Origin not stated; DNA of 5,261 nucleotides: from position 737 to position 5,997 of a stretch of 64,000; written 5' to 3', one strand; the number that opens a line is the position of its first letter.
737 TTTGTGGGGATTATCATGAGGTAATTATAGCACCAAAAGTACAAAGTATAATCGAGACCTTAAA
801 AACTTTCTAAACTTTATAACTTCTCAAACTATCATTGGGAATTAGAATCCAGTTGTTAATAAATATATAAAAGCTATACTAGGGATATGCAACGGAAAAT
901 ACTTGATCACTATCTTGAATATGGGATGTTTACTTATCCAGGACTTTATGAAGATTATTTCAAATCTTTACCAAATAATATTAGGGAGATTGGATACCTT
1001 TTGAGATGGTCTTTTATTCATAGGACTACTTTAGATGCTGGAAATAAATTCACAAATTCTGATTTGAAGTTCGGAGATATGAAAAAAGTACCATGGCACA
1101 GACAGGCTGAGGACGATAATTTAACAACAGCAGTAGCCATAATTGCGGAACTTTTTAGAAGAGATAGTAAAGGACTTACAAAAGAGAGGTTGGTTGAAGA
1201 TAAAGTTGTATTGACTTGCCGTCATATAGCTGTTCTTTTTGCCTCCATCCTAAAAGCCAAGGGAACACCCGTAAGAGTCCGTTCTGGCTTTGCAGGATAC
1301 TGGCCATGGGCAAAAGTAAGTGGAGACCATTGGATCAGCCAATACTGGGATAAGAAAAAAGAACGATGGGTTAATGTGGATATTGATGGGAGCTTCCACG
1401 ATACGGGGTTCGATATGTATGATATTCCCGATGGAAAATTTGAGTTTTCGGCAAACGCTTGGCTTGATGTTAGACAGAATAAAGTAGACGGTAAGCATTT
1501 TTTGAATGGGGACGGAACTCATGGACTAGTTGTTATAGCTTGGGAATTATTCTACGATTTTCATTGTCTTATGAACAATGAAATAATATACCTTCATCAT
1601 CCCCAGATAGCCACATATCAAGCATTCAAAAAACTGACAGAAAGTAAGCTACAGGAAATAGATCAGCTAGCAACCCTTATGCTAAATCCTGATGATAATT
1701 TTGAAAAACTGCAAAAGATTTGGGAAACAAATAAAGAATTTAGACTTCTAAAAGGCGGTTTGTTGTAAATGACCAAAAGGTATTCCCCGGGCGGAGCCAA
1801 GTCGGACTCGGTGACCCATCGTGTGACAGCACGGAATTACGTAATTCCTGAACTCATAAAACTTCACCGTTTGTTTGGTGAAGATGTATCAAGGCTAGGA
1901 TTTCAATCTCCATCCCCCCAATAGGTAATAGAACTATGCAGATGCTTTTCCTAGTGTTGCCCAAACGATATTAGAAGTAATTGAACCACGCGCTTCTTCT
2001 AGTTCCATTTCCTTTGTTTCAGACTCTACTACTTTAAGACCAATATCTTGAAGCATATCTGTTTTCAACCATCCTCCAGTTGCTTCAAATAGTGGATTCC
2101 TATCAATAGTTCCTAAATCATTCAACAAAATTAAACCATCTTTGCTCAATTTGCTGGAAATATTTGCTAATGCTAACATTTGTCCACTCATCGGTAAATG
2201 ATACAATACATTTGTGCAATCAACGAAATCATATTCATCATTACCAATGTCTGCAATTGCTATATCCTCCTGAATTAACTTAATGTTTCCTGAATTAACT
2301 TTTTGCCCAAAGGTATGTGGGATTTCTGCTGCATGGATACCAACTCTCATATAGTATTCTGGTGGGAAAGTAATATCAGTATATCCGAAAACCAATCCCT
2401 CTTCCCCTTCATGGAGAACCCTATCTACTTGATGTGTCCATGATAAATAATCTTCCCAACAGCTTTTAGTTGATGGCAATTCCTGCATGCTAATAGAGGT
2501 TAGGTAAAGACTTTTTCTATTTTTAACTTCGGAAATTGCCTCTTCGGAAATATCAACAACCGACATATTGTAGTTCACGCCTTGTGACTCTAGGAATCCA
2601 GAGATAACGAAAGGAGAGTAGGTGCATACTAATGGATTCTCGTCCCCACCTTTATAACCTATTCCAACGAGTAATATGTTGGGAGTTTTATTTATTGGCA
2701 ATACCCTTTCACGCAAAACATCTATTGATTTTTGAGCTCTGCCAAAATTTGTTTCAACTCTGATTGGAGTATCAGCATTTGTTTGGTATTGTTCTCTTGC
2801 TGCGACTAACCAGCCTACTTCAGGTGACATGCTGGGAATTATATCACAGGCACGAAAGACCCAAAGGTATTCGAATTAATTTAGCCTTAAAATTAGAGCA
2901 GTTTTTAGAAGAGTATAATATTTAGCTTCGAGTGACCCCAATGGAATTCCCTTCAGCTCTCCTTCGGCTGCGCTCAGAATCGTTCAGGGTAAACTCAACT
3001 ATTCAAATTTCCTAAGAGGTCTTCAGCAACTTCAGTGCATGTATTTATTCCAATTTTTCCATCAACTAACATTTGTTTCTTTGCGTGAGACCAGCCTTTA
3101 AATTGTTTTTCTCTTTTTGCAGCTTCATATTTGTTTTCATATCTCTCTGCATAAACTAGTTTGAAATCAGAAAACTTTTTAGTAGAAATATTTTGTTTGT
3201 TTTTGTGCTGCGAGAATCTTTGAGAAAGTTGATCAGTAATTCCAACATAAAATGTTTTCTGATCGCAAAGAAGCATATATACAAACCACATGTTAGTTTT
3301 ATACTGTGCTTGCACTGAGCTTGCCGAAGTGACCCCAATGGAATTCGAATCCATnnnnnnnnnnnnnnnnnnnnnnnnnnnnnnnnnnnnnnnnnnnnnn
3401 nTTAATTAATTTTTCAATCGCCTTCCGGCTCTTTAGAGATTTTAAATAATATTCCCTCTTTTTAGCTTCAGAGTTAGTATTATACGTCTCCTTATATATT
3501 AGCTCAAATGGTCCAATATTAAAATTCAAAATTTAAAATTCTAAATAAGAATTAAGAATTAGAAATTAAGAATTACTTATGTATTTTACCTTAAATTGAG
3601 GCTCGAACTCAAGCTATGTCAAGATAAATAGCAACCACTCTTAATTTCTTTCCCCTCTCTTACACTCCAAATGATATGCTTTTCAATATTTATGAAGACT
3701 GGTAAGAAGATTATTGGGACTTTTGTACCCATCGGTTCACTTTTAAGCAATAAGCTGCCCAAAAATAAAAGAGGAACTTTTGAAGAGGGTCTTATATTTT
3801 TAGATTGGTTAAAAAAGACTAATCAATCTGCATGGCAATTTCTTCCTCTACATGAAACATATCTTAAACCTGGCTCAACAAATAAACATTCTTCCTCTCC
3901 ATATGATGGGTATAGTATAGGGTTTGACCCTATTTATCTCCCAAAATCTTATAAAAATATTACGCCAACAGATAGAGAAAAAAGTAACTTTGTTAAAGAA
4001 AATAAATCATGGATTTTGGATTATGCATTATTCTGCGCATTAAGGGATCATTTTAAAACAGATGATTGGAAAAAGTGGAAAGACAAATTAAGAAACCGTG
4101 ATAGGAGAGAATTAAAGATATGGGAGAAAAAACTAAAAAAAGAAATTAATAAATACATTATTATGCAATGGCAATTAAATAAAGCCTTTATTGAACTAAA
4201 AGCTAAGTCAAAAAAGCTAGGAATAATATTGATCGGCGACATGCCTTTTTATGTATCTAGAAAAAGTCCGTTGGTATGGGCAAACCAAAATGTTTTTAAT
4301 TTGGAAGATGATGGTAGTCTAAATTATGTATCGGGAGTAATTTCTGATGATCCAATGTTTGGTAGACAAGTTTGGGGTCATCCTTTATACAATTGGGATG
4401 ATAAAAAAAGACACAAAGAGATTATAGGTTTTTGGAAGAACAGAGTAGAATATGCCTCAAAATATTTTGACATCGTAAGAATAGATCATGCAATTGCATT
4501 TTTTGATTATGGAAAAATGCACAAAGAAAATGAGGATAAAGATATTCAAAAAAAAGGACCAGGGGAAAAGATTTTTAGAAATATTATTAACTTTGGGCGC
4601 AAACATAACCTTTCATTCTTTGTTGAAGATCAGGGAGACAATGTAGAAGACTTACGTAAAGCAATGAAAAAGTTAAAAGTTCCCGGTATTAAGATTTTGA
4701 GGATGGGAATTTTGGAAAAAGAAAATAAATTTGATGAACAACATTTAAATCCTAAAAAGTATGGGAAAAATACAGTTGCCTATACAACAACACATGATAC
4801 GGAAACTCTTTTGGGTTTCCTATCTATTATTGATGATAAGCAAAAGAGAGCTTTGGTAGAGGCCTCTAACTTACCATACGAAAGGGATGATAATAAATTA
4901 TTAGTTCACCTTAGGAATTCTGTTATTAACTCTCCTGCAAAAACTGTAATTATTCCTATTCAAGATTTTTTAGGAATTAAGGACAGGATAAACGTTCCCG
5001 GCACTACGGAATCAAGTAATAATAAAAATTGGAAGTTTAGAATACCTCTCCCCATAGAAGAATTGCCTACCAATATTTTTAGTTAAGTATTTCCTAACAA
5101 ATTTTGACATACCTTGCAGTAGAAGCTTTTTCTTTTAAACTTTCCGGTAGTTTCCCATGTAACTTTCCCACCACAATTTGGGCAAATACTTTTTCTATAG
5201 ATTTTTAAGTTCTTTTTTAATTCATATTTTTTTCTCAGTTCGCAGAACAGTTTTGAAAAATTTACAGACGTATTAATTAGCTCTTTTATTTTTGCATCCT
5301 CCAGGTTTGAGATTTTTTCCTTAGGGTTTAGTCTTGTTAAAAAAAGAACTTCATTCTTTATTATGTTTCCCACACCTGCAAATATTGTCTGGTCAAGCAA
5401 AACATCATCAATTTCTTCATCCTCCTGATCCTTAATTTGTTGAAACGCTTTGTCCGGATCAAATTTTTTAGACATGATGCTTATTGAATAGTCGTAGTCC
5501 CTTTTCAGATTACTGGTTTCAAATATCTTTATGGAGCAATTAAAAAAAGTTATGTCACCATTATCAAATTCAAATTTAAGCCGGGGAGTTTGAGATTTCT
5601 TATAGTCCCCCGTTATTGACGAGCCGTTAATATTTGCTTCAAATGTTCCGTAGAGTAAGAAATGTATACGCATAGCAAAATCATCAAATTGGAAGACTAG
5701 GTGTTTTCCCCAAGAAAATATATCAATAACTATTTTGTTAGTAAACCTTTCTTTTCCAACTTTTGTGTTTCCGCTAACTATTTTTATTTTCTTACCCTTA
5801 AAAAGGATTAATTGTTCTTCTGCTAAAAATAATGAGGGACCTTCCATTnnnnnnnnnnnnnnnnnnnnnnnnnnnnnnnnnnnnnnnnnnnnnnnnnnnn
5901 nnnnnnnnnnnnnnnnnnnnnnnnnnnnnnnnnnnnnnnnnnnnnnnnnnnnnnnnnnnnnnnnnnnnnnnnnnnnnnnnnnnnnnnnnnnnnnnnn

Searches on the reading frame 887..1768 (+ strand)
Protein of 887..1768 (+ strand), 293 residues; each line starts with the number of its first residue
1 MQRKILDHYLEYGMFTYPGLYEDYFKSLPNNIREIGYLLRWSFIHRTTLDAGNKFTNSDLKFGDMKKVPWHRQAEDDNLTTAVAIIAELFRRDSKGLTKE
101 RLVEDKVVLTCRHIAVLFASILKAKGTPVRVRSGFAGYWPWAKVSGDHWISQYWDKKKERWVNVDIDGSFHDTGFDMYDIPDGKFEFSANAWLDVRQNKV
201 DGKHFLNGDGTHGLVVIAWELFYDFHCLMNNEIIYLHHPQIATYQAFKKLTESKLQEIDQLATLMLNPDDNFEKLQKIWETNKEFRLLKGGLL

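Call 78: search_protein_families(library=pfam, proteins=[window:887-1768:+], max_evalue=0.001)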
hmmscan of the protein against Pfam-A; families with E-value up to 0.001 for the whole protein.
window:887-1768:+ (293 aa): 1 family
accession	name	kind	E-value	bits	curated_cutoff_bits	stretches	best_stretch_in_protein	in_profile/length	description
PF01841.26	Transglut_core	-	3.4e-06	27.7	23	1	110-165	53-107/108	Transglutaminase-like superfamily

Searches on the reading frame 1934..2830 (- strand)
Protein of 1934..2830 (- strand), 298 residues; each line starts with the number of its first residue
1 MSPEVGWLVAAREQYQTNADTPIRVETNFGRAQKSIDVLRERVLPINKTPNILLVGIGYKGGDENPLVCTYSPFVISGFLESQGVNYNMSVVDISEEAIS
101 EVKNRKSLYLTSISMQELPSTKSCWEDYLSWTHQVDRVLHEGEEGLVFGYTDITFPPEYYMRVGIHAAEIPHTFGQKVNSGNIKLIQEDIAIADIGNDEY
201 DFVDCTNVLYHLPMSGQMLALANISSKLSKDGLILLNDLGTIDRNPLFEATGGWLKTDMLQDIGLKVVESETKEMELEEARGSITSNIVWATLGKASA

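Call 78: search_protein_families(library=pfam, proteins=[window:1934-2830:-], max_evalue=0.001)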
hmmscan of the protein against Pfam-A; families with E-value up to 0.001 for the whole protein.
window:1934-2830:- (298 aa): 2 families
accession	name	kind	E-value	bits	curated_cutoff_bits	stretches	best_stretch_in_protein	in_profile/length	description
PF13489.12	Methyltransf_23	-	6.3e-05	23.2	27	1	86-240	44-120/164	Methyltransferase domain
PF13649.12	Methyltransf_25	-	0.00078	20.5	27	0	180-232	46-97/97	Methyltransferase domain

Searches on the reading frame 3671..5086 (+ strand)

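Call 78: search_protein_families(library=pfam, proteins=[window:3671-5086:+], max_evalue=0.001)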
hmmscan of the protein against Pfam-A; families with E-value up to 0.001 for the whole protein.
window:3671-5086:+ (471 aa): 1 family
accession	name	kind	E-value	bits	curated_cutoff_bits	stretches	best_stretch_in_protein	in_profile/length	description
PF02446.23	Glyco_hydro_77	-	7e-88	296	25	2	99-459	108-460/465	4-alpha-glucanotransferase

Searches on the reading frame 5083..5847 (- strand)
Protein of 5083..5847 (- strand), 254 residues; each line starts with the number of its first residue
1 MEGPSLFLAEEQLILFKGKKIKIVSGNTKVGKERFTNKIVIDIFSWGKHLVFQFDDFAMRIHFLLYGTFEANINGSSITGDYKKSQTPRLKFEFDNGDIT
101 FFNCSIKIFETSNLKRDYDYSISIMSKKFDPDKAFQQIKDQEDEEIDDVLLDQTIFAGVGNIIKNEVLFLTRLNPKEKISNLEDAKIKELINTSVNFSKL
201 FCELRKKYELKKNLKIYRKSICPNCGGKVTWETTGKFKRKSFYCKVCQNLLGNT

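Call 78: search_protein_families(library=pfam, proteins=[window:5083-5847:-], max_evalue=0.001)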
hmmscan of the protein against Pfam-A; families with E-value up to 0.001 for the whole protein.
window:5083-5847:- (254 aa): 1 family
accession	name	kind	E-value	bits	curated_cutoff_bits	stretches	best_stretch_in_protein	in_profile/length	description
PF06831.19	H2TH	-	1.2e-13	51.3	34.7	1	126-194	7-74/93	Formamidopyrimidine-DNA glycosylase H2TH domain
